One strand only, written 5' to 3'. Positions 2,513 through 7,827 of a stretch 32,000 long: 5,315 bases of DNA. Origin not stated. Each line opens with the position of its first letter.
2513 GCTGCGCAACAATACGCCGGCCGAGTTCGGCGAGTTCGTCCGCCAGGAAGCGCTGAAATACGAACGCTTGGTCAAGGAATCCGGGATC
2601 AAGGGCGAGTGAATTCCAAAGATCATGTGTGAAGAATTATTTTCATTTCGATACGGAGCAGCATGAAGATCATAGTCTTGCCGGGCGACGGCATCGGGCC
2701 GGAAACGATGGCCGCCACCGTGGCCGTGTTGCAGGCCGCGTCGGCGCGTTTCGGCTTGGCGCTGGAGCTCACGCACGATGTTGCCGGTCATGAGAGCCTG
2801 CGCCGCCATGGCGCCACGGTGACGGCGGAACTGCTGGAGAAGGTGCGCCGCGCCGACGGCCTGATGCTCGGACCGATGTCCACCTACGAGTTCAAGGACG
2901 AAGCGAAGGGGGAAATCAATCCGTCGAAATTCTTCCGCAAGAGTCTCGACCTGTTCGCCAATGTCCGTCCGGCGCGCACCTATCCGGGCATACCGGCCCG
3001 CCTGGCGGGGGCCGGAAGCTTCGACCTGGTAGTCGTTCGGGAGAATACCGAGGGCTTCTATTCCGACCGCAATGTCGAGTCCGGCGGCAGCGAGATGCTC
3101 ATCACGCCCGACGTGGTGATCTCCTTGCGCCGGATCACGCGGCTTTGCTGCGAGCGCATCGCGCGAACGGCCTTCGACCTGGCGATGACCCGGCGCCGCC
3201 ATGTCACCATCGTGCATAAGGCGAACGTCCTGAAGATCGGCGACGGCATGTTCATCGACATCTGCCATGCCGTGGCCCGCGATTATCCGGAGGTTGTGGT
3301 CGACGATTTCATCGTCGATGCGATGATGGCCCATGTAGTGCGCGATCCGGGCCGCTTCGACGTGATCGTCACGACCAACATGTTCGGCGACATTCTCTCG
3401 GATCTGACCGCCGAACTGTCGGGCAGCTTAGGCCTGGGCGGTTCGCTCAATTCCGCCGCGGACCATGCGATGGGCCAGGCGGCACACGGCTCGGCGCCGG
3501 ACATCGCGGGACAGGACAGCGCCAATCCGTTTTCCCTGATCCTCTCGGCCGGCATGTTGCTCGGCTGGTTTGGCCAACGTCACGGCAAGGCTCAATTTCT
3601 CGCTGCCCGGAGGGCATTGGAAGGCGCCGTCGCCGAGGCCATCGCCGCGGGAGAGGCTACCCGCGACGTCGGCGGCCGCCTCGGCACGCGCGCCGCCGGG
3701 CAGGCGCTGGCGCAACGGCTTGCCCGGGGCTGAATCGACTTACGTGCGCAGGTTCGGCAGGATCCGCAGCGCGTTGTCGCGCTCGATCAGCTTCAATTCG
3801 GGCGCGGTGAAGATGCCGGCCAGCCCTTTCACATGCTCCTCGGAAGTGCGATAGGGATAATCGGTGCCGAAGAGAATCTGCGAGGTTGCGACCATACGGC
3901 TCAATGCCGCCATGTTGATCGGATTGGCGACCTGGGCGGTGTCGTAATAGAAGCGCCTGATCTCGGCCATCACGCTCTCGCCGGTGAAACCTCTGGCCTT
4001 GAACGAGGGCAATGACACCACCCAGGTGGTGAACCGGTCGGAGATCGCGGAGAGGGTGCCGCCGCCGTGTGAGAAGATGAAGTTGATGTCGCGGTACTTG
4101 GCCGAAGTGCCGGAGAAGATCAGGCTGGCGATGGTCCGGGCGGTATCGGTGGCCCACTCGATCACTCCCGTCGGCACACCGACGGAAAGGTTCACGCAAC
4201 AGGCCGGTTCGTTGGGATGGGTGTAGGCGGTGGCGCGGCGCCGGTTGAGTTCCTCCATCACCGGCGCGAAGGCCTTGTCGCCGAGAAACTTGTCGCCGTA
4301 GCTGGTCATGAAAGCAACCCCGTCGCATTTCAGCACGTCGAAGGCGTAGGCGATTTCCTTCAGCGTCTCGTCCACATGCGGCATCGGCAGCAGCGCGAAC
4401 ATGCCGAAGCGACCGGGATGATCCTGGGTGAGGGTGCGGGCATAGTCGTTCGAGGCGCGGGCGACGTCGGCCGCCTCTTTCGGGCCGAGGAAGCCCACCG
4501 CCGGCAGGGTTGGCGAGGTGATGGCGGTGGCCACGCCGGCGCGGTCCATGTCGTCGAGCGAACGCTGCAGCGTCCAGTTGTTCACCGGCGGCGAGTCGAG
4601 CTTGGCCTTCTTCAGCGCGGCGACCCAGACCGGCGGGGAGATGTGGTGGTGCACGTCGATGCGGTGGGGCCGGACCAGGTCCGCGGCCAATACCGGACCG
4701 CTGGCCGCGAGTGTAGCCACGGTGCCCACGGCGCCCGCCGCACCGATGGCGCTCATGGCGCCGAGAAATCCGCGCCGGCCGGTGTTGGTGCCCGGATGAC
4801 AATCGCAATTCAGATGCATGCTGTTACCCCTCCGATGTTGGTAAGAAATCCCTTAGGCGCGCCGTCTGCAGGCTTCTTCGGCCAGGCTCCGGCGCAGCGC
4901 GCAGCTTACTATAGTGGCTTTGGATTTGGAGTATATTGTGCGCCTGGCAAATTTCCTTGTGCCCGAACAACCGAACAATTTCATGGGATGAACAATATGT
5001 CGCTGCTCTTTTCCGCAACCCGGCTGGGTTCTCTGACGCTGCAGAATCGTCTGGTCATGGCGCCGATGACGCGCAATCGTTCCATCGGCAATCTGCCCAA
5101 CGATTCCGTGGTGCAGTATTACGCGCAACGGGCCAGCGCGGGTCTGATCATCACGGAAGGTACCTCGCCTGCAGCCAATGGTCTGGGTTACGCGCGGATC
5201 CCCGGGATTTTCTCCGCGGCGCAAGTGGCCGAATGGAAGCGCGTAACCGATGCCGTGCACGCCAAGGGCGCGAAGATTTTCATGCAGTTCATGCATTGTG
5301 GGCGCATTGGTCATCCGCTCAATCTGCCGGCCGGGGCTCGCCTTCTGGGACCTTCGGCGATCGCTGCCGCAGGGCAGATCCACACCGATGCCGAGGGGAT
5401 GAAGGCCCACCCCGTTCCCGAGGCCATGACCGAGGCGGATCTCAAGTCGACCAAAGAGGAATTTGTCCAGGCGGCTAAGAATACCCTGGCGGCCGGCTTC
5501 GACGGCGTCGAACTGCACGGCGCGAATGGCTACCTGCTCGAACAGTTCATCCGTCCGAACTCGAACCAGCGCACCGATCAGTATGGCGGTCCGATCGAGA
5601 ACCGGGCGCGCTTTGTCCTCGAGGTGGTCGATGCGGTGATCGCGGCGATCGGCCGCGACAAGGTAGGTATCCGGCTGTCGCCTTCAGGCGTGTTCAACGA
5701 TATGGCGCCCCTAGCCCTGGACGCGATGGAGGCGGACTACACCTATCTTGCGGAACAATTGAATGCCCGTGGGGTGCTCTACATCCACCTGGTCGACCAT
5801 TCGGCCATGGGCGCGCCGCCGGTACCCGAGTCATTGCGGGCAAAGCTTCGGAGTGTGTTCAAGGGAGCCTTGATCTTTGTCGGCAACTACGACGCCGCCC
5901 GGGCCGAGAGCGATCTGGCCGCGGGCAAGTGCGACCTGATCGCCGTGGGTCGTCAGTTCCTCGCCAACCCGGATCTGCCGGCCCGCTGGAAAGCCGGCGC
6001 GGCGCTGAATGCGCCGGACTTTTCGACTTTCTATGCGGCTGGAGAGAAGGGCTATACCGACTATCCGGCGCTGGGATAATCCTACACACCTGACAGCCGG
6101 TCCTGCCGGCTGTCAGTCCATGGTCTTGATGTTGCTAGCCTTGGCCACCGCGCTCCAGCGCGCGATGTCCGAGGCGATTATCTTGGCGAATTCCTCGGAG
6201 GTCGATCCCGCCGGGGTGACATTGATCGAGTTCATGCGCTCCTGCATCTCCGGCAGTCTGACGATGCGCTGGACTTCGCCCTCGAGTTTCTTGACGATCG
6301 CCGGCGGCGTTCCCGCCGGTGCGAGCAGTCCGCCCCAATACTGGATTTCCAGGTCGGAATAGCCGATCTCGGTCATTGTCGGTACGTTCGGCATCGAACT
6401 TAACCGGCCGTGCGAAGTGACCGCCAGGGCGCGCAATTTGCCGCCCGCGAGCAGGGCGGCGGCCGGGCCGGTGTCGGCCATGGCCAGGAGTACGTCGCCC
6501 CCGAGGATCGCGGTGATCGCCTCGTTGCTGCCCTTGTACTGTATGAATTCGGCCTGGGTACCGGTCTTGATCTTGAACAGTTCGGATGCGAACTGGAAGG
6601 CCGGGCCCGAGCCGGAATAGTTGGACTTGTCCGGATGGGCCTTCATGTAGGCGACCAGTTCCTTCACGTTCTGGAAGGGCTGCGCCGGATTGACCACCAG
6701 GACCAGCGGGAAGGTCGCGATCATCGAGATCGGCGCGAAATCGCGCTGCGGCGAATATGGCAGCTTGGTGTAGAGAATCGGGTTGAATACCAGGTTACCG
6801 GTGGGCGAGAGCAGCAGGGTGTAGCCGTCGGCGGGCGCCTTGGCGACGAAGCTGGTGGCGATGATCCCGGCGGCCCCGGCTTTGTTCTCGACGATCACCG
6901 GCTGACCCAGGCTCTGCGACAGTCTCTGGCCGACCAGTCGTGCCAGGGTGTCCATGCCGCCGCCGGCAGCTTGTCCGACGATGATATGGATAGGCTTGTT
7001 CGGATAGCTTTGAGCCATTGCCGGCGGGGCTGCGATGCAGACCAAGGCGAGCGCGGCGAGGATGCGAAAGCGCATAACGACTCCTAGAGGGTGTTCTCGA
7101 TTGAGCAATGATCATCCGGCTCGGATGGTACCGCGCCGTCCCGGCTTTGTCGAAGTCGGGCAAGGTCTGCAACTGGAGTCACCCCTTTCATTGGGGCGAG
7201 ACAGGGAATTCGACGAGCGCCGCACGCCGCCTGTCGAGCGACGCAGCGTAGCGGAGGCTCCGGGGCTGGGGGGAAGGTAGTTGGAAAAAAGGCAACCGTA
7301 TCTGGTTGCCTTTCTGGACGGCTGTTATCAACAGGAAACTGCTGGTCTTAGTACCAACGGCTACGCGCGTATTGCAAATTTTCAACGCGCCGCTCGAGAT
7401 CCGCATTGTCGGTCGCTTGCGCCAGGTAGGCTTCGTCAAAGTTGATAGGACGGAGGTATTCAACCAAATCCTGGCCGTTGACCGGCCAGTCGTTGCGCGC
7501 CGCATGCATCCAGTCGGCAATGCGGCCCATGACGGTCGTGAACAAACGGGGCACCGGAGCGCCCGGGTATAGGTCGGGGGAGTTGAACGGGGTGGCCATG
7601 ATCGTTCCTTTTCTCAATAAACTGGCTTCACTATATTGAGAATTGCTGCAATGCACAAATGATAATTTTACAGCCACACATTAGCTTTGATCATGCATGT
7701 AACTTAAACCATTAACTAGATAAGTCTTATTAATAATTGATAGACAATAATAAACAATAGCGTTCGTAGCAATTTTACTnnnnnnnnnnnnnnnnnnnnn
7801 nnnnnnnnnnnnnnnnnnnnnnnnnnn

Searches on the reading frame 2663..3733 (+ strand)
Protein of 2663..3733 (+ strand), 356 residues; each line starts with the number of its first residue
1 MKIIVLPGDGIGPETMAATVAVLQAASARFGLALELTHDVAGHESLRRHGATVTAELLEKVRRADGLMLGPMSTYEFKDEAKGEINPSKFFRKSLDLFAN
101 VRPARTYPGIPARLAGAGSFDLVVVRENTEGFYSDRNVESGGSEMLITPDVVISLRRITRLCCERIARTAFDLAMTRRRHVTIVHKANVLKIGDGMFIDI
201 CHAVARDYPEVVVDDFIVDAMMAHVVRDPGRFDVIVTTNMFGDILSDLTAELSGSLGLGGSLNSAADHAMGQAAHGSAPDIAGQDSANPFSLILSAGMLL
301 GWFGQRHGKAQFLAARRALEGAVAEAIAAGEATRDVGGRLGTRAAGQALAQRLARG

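Call 15: search_protein_families(library=pfam, proteins=[window:2663-3733:+])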
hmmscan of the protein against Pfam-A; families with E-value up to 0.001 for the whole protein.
window:2663-3733:+ (356 aa): 1 family
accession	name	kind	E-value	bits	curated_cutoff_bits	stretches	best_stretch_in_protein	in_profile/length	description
PF00180.25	Iso_dh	-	1.3e-87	294.7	27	1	2-343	1-342/348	Isocitrate/isopropylmalate dehydrogenase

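Call 17: find_encoding_contigs(protein=window:2663-3733:+, flank=8000, max_places=8)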
Protein window:2663-3733:+ (356 aa): 20 contigs read that carry it; 8 places shown.
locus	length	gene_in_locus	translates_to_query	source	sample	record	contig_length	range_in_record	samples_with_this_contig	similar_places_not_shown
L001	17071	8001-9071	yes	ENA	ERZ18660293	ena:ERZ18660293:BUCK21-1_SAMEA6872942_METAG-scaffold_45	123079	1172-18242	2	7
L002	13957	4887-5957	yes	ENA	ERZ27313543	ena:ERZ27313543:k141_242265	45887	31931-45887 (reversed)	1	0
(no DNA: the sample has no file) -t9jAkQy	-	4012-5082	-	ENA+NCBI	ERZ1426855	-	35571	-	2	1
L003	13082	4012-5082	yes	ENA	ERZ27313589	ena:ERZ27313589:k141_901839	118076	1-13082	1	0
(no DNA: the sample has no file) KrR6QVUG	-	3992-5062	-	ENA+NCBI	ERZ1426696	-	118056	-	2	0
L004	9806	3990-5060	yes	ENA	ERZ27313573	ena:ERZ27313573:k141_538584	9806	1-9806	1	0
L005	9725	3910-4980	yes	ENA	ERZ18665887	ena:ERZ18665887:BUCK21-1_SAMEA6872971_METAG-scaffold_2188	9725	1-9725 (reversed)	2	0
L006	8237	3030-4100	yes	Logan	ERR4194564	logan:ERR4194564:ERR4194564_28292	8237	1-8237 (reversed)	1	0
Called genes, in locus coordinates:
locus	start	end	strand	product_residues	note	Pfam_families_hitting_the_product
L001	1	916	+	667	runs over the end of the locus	PF00672:HAMP (faint), PF18947:HAMP_2, PF00015:MCPsignal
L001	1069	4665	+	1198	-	PF00989:PAS, PF08447:PAS_3, PF13426:PAS_9, PF17201:Cache_3-Cache_2, PF17202:sCache_3_3, PF08269:dCache_2, PF17200:sCache_2, PF00672:HAMP, +6 more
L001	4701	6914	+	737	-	PF02743:dCache_1, PF22588:dCache_1_like (weak), PF00512:HisKA, PF02518:HATPase_c, PF00072:Response_reg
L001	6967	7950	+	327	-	PF03401:TctC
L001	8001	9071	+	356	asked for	PF00180:Iso_dh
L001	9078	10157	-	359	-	PF04909:Amidohydro_2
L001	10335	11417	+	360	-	PF00724:Oxidored_FMN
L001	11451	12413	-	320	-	PF03401:TctC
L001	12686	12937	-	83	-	PF12086:DUF3563 (faint)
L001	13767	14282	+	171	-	-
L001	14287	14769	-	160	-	PF01243:PNPOx_N, PF12900:Pyridox_ox_2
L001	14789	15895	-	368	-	PF13191:AAA_16, PF20720:nSTAND3 (weak), PF09848:SLFN-g3_helicase (weak), PF13401:AAA_22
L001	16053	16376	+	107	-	PF07978:NIPSNAP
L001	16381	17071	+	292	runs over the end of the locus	PF00941:FAD_binding_5, PF03450:CO_deh_flav_C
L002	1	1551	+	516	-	?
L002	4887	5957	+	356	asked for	PF00180:Iso_dh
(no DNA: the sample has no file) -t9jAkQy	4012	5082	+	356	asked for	PF00180:Iso_dh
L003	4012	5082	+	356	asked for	PF00180:Iso_dh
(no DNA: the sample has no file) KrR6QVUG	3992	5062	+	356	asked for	PF00180:Iso_dh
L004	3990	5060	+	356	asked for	PF00180:Iso_dh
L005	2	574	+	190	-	?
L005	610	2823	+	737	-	PF02743:dCache_1, PF22588:dCache_1_like (weak), PF00512:HisKA, PF02518:HATPase_c, PF00072:Response_reg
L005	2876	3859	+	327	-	PF03401:TctC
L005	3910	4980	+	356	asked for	PF00180:Iso_dh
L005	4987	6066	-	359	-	PF04909:Amidohydro_2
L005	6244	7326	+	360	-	PF00724:Oxidored_FMN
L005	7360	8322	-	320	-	PF03401:TctC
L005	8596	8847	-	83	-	PF12086:DUF3563 (faint)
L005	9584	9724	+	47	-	?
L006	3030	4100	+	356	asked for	PF00180:Iso_dh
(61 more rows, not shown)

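Call 61: list_cluster_members(proteins=[window:2663-3733:+, window:9451-10557:-])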
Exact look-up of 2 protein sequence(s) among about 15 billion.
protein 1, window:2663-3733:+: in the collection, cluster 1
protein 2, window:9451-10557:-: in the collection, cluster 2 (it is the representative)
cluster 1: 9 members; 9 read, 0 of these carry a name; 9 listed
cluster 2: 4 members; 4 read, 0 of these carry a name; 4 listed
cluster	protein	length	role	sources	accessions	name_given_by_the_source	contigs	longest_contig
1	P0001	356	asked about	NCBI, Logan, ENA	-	-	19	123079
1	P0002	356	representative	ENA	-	-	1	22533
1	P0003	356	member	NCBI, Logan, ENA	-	-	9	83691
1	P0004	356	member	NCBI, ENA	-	-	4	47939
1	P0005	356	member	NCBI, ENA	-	-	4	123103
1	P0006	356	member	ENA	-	-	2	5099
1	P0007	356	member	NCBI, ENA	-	-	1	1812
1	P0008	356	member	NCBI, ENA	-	-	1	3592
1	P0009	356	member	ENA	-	-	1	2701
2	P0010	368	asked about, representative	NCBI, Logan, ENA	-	-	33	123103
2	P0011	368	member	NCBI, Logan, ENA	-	-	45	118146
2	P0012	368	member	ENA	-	-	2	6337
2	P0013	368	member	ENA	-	-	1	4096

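Call 62: search_dna_similar(query=window:2663-3733:+, collection=plasmids, mode=protein, max_rows=12)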
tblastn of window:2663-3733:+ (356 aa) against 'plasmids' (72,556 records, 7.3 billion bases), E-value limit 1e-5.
Records with a match: 860; places in all: 1292; records where one place covers at least 80% of the query: 824.
Best place of each record, by identity: 60-80% 1; <60% 859.
By first word of the organism name: Rhizobium 175; Ralstonia 136; Sinorhizobium 84; Buchnera 64; Agrobacterium 25; Burkholderia 20; Escherichia 20; Paracoccus 19; Caballeronia 16; Ensifer 15; and 113 more.
By predicted mobility (MOB-suite, as given by PLSDB): non-mobilizable 479; conjugative 230; mobilizable 151.
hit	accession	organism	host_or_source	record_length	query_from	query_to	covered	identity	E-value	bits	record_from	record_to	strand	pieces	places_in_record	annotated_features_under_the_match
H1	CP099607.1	Comamonadaceae bacterium OTU4NAUVB1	Arabidopsis thaliana,pure culture,leaf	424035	1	336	94%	79.2%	2e-150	475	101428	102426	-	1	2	isocitrate/isopropylmalate family dehydrogenase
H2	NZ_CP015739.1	Shinella sp. HZN7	-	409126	1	315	88%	54.3%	1e-79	272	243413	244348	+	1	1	isocitrate/isopropylmalate family dehydrogenase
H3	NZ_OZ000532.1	Shinella sp. WSC3-e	-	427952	1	315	88%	54.3%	1e-85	289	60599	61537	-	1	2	isocitrate/isopropylmalate dehydrogenase family protein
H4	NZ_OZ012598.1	Shinella sp. WSD5-1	-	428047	1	315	88%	54.3%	1e-85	289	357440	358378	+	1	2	isocitrate/isopropylmalate dehydrogenase family protein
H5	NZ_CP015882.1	Ensifer adhaerens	silty clay loam soil (pH 6.1)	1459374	1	315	88%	54.3%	2e-85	289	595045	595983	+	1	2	none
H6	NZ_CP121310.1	Ensifer adhaerens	bacterial colony,soil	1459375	1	315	88%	54.3%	2e-85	289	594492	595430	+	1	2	none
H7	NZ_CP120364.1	Sinorhizobium kummerowiae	Kummerowia stipulacea,Pure culture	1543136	1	315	88%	53.9%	3e-86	291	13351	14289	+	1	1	none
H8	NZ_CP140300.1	Sinorhizobium kummerowiae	Kummerowia stipulacea,Pure culture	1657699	1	315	88%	53.9%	3e-86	291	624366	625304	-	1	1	none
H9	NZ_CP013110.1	Sinorhizobium americanum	Vachellia farnesiana,cell culture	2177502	1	315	88%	53.9%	3e-85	288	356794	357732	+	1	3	record has no annotation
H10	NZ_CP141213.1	Sinorhizobium meliloti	alfalfa,Isolate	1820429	1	315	88%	53.9%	6e-85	287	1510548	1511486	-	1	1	none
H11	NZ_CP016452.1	Sinorhizobium sp. RAC02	Microbial isolate,Algal phycosphere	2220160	1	317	89%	53.3%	5e-86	290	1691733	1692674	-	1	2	none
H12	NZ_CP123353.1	Agrobacterium pusense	laboratory contaminant from a culture ...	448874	1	315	88%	53.6%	3e-85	288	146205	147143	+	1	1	isocitrate/isopropylmalate dehydrogenase family protein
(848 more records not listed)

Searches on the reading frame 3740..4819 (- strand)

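Call 15: search_protein_families(library=pfam, proteins=[window:3740-4819:-])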
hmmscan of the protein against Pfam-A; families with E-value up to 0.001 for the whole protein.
window:3740-4819:- (359 aa): 1 family
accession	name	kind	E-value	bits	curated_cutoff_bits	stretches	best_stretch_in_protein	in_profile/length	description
PF04909.20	Amidohydro_2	-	8.8e-28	98.3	26.4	1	54-355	1-288/289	Amidohydrolase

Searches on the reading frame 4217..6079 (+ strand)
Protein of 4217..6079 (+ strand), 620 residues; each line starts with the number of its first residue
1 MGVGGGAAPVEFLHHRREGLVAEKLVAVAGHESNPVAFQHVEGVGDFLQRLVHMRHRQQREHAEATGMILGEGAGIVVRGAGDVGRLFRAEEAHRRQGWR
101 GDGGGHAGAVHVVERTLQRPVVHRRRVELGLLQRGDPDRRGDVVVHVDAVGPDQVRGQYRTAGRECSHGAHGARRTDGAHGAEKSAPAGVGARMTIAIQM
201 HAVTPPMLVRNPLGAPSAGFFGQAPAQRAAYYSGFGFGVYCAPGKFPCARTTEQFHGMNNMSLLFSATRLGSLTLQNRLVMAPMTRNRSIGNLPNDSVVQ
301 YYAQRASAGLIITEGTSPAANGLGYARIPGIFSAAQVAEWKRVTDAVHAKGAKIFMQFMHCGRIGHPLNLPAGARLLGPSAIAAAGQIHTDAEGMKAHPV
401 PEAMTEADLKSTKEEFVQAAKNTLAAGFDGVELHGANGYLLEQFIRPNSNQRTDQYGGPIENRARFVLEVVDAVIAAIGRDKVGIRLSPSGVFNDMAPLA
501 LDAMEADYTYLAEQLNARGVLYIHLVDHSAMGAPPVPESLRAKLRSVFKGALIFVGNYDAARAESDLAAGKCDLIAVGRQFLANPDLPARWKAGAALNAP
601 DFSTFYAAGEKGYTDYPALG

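Call 15: search_protein_families(library=pfam, proteins=[window:4217-6079:+])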
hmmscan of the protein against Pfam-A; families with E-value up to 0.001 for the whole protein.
window:4217-6079:+ (620 aa): 1 family
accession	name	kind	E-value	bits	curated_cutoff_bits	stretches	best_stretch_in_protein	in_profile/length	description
PF00724.26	Oxidored_FMN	-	2.7e-83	280.5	27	1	264-597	2-341/342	NADH:flavin oxidoreductase / NADH oxidase family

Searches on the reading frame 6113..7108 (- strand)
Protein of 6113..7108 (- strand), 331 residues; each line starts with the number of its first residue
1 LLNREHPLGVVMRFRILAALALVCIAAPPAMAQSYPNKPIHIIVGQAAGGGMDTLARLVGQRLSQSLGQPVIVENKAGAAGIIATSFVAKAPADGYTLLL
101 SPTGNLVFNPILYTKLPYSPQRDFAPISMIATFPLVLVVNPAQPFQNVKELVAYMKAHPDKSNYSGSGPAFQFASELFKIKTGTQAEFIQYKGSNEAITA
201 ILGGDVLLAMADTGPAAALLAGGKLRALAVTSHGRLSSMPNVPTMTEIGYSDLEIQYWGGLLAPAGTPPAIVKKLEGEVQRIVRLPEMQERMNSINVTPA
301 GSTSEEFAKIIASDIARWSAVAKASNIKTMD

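Call 15: search_protein_families(library=pfam, proteins=[window:6113-7108:-])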
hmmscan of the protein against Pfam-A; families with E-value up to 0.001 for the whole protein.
window:6113-7108:- (331 aa): 1 family
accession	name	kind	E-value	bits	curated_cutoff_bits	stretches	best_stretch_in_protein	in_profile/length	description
PF03401.19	TctC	-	7.1e-71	239.4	27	1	56-326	2-273/274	Tripartite tricarboxylate transporter family receptor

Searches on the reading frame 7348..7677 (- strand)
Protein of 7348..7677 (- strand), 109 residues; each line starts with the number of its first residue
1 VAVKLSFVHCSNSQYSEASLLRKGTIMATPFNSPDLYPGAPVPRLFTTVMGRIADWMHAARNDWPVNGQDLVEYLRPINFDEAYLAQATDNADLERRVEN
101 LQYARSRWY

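Call 58: search_protein_families(library=pfam, proteins=[window:7348-7677:-], max_evalue=0.1)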
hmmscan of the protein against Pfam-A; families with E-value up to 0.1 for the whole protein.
window:7348-7677:- (109 aa): 1 family
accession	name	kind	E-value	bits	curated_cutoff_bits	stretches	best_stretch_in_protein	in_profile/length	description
PF12086.13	DUF3563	-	1.7e-05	25.1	26.9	1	81-100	26-45/61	Protein of unknown function (DUF3563)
